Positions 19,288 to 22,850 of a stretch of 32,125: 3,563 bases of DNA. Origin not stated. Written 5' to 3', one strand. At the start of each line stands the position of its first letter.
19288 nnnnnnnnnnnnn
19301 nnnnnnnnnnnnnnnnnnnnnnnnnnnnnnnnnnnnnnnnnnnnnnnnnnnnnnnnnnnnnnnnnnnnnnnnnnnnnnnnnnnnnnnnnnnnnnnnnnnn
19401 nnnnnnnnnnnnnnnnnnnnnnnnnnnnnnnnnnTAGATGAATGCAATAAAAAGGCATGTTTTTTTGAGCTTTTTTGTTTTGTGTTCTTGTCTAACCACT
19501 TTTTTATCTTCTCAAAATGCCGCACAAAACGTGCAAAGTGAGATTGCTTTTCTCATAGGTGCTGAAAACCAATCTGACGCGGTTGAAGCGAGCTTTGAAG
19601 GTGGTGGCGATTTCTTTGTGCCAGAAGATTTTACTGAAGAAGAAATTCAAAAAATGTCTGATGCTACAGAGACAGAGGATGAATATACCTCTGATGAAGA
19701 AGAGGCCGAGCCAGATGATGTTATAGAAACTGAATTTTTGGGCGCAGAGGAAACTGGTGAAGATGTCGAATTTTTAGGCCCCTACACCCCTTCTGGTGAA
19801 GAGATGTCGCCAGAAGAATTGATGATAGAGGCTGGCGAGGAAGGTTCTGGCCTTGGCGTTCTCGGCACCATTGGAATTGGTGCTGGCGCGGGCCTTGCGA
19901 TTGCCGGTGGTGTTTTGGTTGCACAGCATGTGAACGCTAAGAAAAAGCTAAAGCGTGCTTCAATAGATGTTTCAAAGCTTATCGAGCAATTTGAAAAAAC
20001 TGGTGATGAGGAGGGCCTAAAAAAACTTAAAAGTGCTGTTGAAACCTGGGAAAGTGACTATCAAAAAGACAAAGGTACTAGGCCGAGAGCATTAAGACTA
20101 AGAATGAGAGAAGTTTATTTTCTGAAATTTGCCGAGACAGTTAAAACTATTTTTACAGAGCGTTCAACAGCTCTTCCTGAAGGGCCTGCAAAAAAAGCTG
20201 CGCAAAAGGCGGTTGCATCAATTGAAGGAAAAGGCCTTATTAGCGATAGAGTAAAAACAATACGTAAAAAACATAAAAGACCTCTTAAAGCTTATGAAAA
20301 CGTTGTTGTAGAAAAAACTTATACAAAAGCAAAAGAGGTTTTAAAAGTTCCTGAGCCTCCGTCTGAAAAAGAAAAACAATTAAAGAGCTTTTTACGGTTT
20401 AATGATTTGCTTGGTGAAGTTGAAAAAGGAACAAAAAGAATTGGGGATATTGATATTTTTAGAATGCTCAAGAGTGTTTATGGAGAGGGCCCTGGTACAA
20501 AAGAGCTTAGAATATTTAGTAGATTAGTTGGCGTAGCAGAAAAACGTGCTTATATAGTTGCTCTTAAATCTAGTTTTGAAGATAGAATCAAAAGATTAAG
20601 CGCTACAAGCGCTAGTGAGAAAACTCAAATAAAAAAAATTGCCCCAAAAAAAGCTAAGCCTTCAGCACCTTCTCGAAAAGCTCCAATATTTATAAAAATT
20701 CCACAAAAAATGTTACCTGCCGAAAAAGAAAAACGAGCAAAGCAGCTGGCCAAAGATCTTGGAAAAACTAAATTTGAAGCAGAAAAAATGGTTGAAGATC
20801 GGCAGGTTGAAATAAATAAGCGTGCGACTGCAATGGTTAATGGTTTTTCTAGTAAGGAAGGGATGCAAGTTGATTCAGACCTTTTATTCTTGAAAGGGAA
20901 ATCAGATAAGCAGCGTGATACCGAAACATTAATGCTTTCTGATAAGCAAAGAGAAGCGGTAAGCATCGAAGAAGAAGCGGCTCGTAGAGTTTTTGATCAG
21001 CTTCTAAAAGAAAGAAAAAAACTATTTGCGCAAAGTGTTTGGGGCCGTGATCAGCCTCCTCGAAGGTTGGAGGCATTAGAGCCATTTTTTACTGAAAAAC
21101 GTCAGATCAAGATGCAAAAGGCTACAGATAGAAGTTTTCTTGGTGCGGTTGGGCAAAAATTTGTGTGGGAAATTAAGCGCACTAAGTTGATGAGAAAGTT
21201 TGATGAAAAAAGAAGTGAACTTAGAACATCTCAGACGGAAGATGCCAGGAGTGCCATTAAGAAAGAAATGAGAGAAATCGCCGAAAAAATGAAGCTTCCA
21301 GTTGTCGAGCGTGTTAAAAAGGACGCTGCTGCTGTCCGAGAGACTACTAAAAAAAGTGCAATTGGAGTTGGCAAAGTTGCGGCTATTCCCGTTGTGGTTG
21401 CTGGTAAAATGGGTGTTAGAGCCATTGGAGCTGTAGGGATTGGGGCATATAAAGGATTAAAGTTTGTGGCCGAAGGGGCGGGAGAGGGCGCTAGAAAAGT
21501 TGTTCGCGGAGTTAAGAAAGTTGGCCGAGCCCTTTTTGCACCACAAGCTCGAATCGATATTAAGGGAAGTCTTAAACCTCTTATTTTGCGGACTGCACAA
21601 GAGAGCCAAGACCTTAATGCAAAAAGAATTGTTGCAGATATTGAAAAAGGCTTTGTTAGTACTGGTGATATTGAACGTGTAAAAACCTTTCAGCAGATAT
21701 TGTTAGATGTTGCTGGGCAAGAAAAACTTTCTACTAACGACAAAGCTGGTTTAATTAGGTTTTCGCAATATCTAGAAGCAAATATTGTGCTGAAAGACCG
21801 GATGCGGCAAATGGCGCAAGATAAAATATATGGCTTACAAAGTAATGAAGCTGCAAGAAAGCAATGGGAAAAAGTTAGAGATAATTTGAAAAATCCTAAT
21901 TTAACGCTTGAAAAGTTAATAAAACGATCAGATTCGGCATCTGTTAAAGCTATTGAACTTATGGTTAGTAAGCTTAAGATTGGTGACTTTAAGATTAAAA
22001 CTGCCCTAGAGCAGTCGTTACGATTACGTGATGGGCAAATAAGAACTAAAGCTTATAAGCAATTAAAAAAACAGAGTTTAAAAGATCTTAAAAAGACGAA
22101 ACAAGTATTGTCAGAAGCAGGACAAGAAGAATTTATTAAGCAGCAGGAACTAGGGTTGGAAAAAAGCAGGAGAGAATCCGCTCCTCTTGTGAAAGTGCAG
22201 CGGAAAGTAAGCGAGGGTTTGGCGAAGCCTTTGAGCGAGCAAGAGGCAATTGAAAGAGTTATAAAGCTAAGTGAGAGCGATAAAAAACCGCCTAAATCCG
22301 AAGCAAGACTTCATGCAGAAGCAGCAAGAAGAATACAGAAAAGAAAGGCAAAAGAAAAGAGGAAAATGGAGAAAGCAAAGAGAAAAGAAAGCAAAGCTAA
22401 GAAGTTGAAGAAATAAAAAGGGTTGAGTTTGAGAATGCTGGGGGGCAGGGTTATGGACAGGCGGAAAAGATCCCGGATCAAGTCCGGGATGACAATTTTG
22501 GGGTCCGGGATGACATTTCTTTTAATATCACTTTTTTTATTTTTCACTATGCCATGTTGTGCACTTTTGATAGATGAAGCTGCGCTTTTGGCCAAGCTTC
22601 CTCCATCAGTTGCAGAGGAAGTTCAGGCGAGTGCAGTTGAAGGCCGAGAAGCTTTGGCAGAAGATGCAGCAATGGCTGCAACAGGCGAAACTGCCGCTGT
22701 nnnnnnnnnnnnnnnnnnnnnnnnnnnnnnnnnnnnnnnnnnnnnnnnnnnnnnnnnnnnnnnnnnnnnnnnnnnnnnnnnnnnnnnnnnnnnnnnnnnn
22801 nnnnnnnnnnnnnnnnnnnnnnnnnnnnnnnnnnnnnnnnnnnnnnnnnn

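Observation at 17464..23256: Three consecutive genes with one unusual blueprint: signal peptide, acidic region, glycine-zipper TM, long basic/charged tail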

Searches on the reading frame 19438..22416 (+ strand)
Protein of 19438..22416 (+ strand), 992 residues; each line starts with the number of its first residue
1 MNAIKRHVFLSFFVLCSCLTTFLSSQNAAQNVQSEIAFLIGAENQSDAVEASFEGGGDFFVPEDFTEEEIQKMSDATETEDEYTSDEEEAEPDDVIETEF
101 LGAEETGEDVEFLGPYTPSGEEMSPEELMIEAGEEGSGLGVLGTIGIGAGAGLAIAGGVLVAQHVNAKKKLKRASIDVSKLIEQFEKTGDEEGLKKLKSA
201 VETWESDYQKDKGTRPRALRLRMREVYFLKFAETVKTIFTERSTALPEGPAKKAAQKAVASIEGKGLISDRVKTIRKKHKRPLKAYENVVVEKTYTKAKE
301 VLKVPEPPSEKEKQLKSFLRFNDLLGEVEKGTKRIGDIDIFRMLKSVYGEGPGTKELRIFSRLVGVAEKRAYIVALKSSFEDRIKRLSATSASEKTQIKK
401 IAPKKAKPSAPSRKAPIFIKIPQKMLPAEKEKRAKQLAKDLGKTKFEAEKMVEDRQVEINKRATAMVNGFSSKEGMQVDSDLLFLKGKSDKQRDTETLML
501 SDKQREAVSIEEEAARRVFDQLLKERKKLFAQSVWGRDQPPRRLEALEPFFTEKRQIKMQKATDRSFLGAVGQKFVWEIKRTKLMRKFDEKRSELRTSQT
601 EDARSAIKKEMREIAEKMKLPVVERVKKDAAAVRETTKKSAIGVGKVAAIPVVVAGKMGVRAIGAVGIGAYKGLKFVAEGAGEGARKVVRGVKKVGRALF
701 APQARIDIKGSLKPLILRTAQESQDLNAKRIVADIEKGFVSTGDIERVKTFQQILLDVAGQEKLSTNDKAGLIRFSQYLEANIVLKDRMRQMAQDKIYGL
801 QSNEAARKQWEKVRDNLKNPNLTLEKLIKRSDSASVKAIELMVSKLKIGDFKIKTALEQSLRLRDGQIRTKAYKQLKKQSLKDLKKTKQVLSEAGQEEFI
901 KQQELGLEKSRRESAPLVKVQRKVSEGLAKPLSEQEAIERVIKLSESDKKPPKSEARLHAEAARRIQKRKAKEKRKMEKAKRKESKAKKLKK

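Call 4: search_protein_families(library=pfam, proteins=[window:19438-22413:+], max_evalue=0.1)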
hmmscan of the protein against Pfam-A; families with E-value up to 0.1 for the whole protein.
window:19438-22413:+ (992 aa): 0 families

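Call 7: find_encoding_contigs(protein=window:19438-22416:+, flank=10000, max_places=6)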
Protein window:19438-22416:+ (992 aa): no gene with exactly this product is on record in the collection.

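Call 8: find_homologous_proteins(query=window:19438-22413:+, max_evalue=0.001)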
Query window:19438-22413:+: the 8000 candidates sharing most words with the query were scored; none scored E <= 0.001.

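Call 30: search_protein_families(library=ncbifam, proteins=[window:19438-22413:+], max_evalue=0.1)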
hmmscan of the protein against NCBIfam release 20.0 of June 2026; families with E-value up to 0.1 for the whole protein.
window:19438-22413:+ (992 aa): 0 families

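Call 36: search_solved_structures(query=window:19921-22413:+, max_evalue=1)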
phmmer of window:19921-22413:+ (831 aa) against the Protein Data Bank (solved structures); distinct sequences matched with E-value up to 1: 0.

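Call 39: search_protein_representatives(protein=window:19438-22413:+)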
Query: 992 residues. Proteins with E-value up to 0.001 (for the whole library): 1; up to 1e-10: 1; up to 1e-30: 1. The best 1 are listed.
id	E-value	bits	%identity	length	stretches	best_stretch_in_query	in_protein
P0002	1.9e-141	489.5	100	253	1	740-992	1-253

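Call 64: find_related_loci(query=window:19438-22413:+, collection=viral_contigs, flank=10000)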
Query window:19438-22413:+ (992 aa) in viral_contigs; peptide patterns used: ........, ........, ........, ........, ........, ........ (x = any residue, [..] = any of these).
14 stretches matched a pattern, but none encodes a relative of the query by tblastn (E <= 1e-3).

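Call 66: search_protein_families(library=phrogs, proteins=[window:19438-22413:+], max_evalue=0.01)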
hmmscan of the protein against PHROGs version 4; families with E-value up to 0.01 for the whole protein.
window:19438-22413:+ (992 aa): 0 families

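Call 75: predict_structure(protein=window:19438-22413:+)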
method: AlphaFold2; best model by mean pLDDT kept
length: 992 residues; sequences in the alignment: 1
mean_pLDDT: 46.0   pTM: 0.24
mean pLDDT of the five models: 46.0, 43.6, 41.8, 38.8, 37.2
residues with pLDDT >= 90: 1; 70-90: 81; 50-70: 189; < 50: 721
segments of 3 or more residues with pLDDT < 50: 1-179, 205-223, 280-308, 310-312, 314-423, 463-523, 525-565, 567-576, 621-716, 726-728, 730-732, 734-743, 791-802, 804-822, 824-870, 887-891, 905-932, 947-949
pLDDT, mean of each block of 10 residues (from residue 1): 37 41 40 36 31 29 40 38 36 31 30 35 36 37 36 36 36 42 60 63 50 41 49 57 64 64 52 54 39 36 42 45 43 39 40 41 40 39 41 33 35 33 55 76 75 63 47 37 39 44 44 44 44 37 39 34 37 46 73 80 84 72 43 39 34 31 36 43 43 37 33 48 49 46 51 60 51 53 51 41 44 43 42 38 36 40 42 49 50 50 48 39 35 49 49 53 70 82 79 69
secondary structure, 60 per line:
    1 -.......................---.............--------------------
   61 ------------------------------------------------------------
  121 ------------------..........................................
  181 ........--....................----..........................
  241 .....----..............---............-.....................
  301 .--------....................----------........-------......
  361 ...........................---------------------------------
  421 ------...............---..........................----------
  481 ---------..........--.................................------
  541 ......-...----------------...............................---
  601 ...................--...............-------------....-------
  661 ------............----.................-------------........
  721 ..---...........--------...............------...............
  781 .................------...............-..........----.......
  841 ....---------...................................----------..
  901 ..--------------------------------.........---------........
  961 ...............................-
elements in order (helices of 4 or more, strands of 3 or more residues): H2-24 H28-40 H139-188 H191-210 H215-245 H250-263 H267-278 H280-301 H310-329 H340-347 H355-387 H427-441 H445-470 H490-499 H502-534 H541-546 H567-597 H601-619 H622-636 H650-653 H667-678 H683-699 H713-722 H726-736 H745-759 H766-797 H804-818 H820-829 H834-844 H854-888 H899-902 H935-943 H953-991

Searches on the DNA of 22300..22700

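Call 22: search_rna_families(source=window, start=22300, end=22700, threshold=evalue, max_evalue=10)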
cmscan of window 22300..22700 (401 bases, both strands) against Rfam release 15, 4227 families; matches with E-value up to 10: 1.
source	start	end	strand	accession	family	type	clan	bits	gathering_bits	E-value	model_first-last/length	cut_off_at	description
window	22619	22700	-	RF01390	isrG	Gene; sRNA;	-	7.5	100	9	198-279/279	5'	isrG Hfq binding RNA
